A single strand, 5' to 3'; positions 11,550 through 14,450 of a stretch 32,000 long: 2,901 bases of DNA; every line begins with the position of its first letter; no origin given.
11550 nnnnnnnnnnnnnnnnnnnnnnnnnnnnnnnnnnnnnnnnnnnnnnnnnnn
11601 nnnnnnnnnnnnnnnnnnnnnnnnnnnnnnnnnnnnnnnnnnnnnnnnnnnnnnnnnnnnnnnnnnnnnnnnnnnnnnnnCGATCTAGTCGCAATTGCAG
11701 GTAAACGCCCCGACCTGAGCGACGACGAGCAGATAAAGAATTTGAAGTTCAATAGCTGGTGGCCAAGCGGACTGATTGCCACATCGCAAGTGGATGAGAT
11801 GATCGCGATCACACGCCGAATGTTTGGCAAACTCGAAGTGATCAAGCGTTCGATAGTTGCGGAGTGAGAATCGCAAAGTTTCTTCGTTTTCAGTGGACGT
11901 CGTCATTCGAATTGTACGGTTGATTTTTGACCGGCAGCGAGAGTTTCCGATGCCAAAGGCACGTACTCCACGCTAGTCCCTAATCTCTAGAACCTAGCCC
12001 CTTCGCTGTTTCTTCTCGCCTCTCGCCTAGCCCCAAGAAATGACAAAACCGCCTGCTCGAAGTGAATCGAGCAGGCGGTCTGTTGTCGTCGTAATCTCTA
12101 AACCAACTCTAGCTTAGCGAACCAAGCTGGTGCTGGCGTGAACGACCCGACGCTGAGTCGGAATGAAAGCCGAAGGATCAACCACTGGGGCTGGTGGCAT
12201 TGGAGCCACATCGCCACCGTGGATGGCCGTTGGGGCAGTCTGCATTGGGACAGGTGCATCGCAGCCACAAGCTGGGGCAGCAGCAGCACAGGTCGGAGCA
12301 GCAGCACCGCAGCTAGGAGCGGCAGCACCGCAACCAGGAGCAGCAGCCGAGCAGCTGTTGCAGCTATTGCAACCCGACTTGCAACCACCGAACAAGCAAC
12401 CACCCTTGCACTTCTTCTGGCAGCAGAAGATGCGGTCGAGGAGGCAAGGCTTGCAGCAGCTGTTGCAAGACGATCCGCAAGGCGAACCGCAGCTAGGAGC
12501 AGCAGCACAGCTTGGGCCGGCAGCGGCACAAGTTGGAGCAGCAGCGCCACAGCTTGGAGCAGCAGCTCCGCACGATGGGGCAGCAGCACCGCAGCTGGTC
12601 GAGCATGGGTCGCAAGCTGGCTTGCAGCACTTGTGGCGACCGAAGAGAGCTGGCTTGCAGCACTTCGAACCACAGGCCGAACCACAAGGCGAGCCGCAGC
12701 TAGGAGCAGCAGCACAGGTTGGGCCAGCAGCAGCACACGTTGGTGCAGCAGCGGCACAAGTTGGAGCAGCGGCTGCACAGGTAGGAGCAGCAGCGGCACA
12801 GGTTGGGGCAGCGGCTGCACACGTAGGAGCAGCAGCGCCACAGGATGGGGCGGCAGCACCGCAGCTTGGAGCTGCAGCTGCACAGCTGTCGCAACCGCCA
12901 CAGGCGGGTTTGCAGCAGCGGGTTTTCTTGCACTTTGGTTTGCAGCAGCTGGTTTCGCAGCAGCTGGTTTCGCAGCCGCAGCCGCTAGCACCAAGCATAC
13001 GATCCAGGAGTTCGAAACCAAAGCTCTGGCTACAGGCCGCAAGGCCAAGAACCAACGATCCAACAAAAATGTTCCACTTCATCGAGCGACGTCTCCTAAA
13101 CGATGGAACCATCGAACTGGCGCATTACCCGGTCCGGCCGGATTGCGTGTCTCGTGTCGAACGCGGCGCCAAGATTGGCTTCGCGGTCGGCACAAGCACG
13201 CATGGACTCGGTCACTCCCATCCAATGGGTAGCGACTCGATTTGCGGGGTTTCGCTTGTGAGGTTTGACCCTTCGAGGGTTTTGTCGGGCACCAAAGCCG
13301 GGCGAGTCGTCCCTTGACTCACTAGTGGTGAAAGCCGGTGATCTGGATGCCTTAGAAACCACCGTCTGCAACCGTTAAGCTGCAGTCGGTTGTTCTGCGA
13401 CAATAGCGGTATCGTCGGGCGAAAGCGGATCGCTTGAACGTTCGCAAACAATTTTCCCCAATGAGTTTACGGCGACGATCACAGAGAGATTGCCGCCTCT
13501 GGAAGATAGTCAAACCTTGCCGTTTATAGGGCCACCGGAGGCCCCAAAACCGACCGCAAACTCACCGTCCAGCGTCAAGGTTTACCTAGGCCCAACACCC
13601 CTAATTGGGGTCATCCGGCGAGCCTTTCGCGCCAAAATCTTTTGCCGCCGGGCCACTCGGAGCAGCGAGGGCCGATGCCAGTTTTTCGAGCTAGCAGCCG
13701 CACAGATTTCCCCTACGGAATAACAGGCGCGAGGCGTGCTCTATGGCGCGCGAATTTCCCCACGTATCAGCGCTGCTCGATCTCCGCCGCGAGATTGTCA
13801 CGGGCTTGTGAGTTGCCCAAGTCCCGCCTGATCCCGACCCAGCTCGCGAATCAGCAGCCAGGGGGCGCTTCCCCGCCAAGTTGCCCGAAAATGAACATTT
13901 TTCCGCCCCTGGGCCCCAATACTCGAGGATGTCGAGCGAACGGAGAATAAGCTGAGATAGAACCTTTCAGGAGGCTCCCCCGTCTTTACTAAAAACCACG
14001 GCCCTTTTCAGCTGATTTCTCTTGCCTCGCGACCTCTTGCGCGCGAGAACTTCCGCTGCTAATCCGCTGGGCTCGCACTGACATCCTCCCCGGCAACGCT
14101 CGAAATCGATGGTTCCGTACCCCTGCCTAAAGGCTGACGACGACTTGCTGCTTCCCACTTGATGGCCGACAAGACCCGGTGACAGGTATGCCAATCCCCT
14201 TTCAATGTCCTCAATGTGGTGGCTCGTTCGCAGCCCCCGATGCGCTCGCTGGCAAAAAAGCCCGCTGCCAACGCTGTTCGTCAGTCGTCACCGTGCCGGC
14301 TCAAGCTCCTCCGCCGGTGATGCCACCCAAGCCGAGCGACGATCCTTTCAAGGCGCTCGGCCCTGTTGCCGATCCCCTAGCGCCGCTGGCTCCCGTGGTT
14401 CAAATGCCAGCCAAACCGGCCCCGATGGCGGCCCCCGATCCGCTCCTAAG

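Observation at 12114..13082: Predicted lipoprotein with about 53 cysteines, made of C-x6-C heptads (CAAAAPT/CGAAAPS) and keratin-associated-protein-like CCKP/CCET/CCQK motifs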

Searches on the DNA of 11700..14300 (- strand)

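Call 34: search_rna_families(source=window, start=11700, end=14300, threshold=evalue, max_evalue=1)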
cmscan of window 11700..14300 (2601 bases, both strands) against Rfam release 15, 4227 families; matches with E-value up to 1: 6.
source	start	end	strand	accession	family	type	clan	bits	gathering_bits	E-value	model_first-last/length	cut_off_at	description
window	12400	12452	-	RF03301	mir-3154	Gene; miRNA;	-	21.4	64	0.77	1-86/86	no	mir-3154 microRNA precursor family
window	12299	12369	-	RF00223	IRES_Bip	Cis-reg; IRES;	-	16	40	0.052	1-263/263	no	bip internal ribosome entry site (IRES)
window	12685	12799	-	RF01390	isrG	Gene; sRNA;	-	15.9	100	0.2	1-279/279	no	isrG Hfq binding RNA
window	12581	12622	-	RF00223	IRES_Bip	Cis-reg; IRES;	-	15.6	40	0.069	1-263/263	no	bip internal ribosome entry site (IRES)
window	12728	12966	+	RF01390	isrG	Gene; sRNA;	-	13.7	100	0.85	40-225/279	no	isrG Hfq binding RNA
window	12851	12891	-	RF00223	IRES_Bip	Cis-reg; IRES;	-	12.9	40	0.46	1-263/263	no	bip internal ribosome entry site (IRES)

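Call 49: search_rna_families(source=L001, start=9600, end=10020, threshold=evalue, max_evalue=1)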
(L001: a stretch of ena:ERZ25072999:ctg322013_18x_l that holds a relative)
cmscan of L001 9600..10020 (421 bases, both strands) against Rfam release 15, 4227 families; matches with E-value up to 1: 0.
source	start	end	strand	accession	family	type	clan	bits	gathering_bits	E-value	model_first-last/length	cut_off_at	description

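Call 50: search_rna_families(source=L002, start=9600, end=10020, threshold=evalue, max_evalue=1)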
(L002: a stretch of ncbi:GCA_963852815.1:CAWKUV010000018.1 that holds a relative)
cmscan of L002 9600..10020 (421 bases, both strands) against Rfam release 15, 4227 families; matches with E-value up to 1: 1.
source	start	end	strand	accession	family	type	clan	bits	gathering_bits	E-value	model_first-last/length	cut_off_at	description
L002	9643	9708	+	RF03915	MIR5286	Gene; miRNA;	-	24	93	0.0096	1-78/78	no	MIR5286 microRNA precursor family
